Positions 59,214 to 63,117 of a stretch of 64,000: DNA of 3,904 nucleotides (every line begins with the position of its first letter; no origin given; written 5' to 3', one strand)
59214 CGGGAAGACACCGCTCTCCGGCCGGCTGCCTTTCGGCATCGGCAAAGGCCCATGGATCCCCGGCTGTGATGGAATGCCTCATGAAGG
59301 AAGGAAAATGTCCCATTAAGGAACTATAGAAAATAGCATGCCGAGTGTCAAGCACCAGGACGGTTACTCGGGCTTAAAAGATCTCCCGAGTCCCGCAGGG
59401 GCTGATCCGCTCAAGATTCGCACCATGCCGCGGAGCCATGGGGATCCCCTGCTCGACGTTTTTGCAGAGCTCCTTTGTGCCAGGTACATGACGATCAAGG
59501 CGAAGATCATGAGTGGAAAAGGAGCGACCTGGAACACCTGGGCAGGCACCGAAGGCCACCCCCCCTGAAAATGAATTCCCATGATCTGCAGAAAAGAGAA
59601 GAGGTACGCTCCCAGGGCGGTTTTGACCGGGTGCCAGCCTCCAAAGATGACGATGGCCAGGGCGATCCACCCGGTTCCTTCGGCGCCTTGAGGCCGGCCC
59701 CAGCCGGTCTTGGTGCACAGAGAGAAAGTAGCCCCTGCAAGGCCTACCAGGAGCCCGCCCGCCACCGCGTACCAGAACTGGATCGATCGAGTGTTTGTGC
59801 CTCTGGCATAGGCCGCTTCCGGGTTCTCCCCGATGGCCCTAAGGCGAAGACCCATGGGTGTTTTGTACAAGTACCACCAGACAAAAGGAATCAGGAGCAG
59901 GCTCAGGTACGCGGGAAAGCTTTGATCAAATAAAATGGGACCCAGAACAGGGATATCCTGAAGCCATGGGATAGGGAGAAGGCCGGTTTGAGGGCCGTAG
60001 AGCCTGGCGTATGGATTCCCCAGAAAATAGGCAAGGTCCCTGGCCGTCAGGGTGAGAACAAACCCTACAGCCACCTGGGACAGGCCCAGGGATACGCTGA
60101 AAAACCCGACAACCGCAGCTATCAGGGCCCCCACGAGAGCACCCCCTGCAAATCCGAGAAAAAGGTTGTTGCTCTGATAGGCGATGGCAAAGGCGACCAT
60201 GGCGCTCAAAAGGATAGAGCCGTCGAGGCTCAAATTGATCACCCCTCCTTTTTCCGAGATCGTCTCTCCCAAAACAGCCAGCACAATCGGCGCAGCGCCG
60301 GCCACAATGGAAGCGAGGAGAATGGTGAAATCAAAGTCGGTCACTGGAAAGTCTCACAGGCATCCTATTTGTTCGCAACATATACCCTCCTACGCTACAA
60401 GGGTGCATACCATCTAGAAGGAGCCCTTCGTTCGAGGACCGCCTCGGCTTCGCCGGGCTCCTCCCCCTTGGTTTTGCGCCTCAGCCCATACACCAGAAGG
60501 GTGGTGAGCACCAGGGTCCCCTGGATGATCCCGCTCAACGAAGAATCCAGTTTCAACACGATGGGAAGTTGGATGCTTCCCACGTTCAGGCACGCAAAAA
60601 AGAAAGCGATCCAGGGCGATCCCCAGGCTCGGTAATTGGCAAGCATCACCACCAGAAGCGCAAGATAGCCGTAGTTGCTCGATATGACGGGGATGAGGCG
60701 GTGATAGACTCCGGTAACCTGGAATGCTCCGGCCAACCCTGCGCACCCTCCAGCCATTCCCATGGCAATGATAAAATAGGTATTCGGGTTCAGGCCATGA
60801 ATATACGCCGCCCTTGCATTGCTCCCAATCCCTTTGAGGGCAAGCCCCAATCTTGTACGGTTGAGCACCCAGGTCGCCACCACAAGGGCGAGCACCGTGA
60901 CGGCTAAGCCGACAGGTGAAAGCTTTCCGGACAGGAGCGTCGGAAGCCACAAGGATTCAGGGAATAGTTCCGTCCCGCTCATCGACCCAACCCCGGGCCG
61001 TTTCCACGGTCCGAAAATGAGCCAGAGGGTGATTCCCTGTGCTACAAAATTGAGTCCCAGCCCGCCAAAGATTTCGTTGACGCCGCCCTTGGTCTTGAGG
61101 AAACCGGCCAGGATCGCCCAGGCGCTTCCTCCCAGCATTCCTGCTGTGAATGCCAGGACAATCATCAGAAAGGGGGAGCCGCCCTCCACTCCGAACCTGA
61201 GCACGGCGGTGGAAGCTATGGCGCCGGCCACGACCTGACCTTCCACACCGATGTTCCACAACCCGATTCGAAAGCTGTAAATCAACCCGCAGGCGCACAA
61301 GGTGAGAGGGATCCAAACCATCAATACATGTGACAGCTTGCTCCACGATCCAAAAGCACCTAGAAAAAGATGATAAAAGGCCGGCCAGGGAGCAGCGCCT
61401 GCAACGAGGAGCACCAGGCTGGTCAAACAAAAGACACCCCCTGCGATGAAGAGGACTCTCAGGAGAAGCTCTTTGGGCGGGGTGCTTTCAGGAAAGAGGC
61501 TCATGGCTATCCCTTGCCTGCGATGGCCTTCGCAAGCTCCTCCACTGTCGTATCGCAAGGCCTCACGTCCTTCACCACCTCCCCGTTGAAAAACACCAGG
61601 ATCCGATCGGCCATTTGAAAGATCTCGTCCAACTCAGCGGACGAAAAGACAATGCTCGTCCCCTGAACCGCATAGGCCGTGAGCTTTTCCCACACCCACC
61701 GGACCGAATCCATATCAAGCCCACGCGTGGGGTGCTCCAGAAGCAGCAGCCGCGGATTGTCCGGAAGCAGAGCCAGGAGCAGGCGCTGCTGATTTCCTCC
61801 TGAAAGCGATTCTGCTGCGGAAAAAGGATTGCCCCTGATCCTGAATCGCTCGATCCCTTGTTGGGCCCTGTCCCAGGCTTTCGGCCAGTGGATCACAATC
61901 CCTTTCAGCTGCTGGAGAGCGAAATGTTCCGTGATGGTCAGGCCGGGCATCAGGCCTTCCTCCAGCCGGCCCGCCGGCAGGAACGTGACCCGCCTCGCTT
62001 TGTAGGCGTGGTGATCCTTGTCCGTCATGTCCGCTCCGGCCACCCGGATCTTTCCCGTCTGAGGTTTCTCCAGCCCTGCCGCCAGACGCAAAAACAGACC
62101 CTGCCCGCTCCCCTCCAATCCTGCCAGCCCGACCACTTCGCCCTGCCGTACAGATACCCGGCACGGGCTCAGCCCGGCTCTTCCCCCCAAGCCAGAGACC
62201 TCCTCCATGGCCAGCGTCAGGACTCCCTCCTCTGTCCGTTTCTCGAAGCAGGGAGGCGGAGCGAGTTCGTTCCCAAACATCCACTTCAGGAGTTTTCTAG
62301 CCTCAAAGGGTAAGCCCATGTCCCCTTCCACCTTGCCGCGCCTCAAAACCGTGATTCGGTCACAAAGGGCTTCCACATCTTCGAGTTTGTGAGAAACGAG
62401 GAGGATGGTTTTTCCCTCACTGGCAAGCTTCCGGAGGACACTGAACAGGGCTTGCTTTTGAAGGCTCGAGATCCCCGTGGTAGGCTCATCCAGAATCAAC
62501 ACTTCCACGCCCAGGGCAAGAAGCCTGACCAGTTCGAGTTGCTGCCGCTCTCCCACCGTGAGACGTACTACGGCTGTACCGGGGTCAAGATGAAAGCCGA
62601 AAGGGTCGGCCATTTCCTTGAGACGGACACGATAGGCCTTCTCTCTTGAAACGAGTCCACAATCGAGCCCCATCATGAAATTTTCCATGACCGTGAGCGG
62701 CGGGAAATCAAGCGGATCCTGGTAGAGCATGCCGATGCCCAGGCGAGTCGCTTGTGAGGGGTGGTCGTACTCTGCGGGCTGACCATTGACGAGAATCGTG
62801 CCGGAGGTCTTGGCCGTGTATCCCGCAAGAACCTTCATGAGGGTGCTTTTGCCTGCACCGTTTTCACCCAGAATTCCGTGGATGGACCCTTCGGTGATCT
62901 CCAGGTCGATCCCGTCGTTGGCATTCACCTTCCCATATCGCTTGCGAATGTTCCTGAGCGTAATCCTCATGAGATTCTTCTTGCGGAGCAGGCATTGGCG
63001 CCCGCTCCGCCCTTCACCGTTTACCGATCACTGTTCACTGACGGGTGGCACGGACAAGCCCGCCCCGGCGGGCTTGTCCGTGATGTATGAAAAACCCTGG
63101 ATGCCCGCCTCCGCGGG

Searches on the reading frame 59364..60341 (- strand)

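Call 42: search_protein_families(library=pfam, proteins=[window:59364-60341:-], max_evalue=0.0001)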
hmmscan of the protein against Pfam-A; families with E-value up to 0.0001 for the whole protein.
window:59364-60341:- (325 aa): 1 family
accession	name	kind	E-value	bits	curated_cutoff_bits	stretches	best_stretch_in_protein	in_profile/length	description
PF02653.21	BPD_transp_2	-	2.4e-36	125.7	26.8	1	10-282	3-269/269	Branched-chain amino acid transport system / permease component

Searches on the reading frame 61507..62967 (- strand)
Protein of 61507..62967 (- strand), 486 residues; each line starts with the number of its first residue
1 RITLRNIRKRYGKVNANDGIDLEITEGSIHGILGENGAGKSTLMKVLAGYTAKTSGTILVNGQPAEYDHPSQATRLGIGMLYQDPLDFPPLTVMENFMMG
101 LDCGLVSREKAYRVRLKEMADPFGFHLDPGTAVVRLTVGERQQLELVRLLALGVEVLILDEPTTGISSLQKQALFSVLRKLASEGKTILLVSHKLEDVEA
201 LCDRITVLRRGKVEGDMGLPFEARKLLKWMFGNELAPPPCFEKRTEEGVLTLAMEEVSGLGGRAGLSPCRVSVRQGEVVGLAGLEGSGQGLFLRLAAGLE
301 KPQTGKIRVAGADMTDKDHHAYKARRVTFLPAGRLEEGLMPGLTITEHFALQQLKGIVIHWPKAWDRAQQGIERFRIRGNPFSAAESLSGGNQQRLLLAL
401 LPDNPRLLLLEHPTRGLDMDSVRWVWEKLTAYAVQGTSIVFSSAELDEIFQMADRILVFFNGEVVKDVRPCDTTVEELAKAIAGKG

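Call 42: search_protein_families(library=pfam, proteins=[window:61507-62967:-], max_evalue=0.0001)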
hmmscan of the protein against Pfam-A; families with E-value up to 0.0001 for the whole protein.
window:61507-62967:- (486 aa): 2 families
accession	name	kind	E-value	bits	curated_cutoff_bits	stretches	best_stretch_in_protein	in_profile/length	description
PF00005.33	ABC_tran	-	3.7e-47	160.8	25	2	19-164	3-137/137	ABC transporter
PF13304.12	AAA_21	-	8.6e-09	36.3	27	0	29-48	1-20/304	AAA domain, putative AbiEii toxin, Type IV TA system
